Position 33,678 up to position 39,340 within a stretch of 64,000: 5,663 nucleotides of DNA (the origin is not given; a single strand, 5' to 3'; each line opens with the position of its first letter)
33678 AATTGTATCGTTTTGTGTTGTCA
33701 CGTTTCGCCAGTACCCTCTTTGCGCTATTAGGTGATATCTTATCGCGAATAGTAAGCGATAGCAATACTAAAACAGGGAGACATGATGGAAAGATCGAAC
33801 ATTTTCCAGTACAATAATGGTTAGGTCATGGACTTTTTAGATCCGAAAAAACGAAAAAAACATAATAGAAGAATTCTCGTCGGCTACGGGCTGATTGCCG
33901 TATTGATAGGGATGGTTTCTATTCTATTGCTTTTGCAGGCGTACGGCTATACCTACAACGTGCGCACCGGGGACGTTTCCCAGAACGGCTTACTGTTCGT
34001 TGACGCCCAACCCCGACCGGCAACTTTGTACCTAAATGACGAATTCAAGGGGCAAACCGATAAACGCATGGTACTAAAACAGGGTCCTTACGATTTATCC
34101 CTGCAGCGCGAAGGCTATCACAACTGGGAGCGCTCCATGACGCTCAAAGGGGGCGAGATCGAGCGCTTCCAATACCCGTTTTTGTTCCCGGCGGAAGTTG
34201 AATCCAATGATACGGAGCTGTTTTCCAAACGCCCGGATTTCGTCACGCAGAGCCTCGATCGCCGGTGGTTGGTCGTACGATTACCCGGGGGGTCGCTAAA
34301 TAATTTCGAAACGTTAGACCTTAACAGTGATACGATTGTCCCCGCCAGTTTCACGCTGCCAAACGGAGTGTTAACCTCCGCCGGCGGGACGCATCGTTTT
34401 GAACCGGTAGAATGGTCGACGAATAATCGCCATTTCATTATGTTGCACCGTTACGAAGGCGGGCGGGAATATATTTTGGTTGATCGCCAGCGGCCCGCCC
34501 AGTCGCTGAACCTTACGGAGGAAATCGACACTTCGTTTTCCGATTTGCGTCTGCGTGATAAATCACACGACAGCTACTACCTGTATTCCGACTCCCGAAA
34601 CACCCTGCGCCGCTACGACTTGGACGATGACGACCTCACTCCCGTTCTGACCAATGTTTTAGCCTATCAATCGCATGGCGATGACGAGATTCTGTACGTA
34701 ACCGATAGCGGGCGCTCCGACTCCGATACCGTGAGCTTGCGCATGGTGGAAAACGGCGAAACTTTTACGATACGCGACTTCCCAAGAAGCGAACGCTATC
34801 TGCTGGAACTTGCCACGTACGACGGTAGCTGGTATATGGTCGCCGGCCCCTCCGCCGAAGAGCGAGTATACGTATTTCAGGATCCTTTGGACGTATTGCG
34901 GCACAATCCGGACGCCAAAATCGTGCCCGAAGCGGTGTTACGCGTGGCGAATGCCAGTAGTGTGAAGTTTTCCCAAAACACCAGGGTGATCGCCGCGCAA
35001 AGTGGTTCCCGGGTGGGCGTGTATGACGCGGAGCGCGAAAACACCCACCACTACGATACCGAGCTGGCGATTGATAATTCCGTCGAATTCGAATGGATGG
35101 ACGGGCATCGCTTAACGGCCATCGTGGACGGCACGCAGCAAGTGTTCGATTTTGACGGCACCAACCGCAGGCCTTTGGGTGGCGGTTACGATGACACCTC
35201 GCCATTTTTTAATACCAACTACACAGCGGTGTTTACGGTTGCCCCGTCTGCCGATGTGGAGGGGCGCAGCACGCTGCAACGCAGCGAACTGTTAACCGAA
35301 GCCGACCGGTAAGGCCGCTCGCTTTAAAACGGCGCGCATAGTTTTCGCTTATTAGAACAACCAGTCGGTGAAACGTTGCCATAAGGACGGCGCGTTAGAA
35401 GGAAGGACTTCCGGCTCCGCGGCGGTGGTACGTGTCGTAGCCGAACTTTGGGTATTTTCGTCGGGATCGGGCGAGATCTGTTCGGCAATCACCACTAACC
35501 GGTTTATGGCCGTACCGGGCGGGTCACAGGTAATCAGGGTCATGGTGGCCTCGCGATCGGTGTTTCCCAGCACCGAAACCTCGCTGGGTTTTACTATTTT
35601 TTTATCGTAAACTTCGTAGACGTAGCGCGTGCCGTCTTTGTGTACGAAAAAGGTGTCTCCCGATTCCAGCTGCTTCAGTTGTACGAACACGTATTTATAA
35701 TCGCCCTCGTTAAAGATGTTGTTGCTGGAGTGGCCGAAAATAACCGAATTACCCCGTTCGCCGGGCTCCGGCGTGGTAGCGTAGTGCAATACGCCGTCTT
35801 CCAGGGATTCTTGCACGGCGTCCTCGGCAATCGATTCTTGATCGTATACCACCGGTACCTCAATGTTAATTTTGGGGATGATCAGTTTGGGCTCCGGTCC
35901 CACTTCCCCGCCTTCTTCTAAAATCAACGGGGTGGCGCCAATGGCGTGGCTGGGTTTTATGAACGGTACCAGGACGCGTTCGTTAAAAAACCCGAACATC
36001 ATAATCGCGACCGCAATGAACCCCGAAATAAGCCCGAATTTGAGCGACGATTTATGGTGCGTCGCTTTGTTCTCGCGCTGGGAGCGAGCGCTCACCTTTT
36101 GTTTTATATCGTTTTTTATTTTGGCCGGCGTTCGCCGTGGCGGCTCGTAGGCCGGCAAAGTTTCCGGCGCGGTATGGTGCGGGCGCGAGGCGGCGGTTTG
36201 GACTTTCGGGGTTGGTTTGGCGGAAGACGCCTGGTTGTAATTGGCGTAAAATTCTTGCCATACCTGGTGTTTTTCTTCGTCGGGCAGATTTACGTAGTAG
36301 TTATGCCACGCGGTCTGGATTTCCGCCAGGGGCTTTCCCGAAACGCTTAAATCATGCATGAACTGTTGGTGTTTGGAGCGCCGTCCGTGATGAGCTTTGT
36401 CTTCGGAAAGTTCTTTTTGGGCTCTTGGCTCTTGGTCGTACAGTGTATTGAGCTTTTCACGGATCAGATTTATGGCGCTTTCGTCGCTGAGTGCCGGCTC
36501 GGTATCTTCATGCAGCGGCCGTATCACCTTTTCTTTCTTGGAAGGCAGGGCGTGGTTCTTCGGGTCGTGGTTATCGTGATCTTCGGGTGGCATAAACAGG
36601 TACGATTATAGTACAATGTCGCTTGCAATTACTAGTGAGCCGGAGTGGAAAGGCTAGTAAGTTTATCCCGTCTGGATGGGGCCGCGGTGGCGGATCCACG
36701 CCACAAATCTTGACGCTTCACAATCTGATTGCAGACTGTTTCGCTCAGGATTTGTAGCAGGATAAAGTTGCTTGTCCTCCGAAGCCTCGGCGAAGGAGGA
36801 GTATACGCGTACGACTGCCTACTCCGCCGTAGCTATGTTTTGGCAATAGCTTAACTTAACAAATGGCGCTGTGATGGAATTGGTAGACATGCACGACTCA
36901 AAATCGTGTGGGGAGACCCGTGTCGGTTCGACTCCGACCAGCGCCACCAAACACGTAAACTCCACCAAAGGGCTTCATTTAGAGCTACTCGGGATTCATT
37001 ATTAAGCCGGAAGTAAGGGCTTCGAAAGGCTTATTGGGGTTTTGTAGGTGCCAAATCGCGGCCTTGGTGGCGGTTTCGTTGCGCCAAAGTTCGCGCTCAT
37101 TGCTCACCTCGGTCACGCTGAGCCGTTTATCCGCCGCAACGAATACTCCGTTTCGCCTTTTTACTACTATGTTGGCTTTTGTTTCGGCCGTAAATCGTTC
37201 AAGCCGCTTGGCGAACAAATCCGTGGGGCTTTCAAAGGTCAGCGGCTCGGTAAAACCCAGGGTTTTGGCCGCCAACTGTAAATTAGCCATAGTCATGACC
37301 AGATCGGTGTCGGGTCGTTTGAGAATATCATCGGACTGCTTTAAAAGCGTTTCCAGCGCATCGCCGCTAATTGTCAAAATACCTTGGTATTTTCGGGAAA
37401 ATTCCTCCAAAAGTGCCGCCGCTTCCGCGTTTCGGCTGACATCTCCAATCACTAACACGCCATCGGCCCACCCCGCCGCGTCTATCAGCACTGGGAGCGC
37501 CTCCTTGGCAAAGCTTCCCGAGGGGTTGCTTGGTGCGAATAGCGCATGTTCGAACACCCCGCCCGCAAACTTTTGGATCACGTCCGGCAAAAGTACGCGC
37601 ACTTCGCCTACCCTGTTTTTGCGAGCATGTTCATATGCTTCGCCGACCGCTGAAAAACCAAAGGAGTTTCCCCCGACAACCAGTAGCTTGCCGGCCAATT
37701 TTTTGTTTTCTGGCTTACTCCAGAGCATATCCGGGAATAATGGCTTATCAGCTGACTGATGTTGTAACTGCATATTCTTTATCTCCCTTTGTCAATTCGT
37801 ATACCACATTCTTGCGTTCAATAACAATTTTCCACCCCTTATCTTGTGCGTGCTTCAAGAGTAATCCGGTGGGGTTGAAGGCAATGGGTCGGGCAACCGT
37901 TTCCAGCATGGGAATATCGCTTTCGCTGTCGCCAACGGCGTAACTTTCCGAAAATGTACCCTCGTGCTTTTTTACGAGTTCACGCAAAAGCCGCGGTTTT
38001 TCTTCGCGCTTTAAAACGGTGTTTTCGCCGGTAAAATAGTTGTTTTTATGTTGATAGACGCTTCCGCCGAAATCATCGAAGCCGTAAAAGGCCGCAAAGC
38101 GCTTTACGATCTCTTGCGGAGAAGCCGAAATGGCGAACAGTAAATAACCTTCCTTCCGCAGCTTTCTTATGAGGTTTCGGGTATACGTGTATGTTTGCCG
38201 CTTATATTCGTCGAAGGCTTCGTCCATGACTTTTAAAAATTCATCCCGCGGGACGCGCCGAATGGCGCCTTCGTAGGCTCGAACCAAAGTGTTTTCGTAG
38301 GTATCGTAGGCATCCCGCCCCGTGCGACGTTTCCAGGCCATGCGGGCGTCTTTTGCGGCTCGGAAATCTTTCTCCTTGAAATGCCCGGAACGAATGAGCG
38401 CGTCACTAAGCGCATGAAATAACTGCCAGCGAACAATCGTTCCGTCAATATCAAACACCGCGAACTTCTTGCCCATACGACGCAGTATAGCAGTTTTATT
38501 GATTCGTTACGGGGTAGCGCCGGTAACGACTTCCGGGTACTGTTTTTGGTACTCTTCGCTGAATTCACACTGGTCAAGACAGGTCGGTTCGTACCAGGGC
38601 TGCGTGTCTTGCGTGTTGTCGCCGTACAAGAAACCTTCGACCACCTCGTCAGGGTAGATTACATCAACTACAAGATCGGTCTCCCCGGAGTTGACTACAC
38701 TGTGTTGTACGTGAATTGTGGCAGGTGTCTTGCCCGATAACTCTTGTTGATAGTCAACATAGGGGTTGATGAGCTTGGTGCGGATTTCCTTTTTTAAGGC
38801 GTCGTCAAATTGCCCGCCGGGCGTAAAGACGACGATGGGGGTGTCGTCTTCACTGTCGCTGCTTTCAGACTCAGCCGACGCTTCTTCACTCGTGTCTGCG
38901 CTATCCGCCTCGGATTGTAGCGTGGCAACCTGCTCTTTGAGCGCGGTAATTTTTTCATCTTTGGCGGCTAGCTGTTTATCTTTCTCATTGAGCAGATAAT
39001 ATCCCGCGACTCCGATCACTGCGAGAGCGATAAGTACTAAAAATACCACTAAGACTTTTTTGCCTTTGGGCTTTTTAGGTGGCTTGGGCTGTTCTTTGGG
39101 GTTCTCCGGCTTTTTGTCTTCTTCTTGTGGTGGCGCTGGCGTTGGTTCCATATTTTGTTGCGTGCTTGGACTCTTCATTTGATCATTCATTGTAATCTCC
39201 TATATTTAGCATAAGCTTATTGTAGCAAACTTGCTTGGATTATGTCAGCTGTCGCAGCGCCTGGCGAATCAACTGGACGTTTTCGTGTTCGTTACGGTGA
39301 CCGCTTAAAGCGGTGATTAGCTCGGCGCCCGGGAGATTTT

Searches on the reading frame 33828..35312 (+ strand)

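Call 71: search_protein_families(library=pfam, proteins=[window:33828-35312:+], max_evalue=0.001)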
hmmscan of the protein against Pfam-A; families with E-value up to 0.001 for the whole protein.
window:33828-35312:+ (494 aa): 1 family
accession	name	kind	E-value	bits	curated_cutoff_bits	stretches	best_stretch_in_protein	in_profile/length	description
PF08308.17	PEGA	-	1.1e-09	38.4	20.8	1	54-116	2-65/71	PEGA domain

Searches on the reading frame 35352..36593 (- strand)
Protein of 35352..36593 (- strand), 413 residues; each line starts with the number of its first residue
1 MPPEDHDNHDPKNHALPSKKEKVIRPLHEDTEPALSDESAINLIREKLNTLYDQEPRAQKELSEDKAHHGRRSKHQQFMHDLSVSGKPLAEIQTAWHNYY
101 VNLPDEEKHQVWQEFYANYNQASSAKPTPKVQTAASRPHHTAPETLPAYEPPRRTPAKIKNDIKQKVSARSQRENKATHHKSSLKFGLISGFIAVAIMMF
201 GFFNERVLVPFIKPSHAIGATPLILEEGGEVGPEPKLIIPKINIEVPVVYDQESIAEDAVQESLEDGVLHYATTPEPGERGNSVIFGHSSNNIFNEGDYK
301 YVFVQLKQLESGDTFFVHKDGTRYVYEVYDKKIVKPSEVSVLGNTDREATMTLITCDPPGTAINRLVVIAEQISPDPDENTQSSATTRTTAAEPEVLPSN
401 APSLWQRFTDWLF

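Call 71: search_protein_families(library=pfam, proteins=[window:35352-36593:-], max_evalue=0.001)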
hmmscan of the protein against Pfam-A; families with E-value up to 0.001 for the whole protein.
window:35352-36593:- (413 aa): 1 family
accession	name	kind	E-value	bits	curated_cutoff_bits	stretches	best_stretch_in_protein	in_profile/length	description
PF04203.18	Sortase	-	1.3e-29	103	26.6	1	238-372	2-124/125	Sortase domain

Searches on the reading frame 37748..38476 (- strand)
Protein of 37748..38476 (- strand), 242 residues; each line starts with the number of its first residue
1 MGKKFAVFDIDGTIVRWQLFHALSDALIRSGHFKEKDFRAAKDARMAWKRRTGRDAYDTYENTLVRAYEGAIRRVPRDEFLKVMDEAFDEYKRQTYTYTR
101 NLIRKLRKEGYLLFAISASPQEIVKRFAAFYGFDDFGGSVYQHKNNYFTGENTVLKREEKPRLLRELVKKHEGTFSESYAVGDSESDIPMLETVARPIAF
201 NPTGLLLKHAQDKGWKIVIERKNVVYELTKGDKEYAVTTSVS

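Call 71: search_protein_families(library=pfam, proteins=[window:37748-38476:-], max_evalue=0.001)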
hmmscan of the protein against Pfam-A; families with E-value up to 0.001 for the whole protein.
window:37748-38476:- (242 aa): 4 families
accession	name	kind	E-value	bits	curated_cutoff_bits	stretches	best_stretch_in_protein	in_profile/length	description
PF12710.13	HAD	-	1.7e-25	91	27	1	6-192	1-189/189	haloacid dehalogenase-like hydrolase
PF00702.32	Hydrolase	-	7.9e-13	49.7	26.4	1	6-192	4-188/191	haloacid dehalogenase-like hydrolase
PF08282.18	Hydrolase_3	-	2.1e-05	24.8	20.9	0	160-200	188-228/255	haloacid dehalogenase-like hydrolase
PF13419.12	HAD_2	-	0.00013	22.6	23.8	1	7-188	2-165/178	Haloacid dehalogenase-like hydrolase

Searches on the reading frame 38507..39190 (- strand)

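Call 71: search_protein_families(library=pfam, proteins=[window:38507-39190:-], max_evalue=0.001)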
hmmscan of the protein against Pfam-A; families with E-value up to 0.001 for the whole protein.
window:38507-39190:- (227 aa): 2 families
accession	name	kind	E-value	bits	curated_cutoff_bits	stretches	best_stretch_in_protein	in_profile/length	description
PF04977.20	DivIC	-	0.00013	22.1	28.9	1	50-104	2-56/80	Septum formation initiator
PF12685.13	SpoIIIAH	-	0.0005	20.5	30.6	1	50-114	8-67/191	SpoIIIAH-like protein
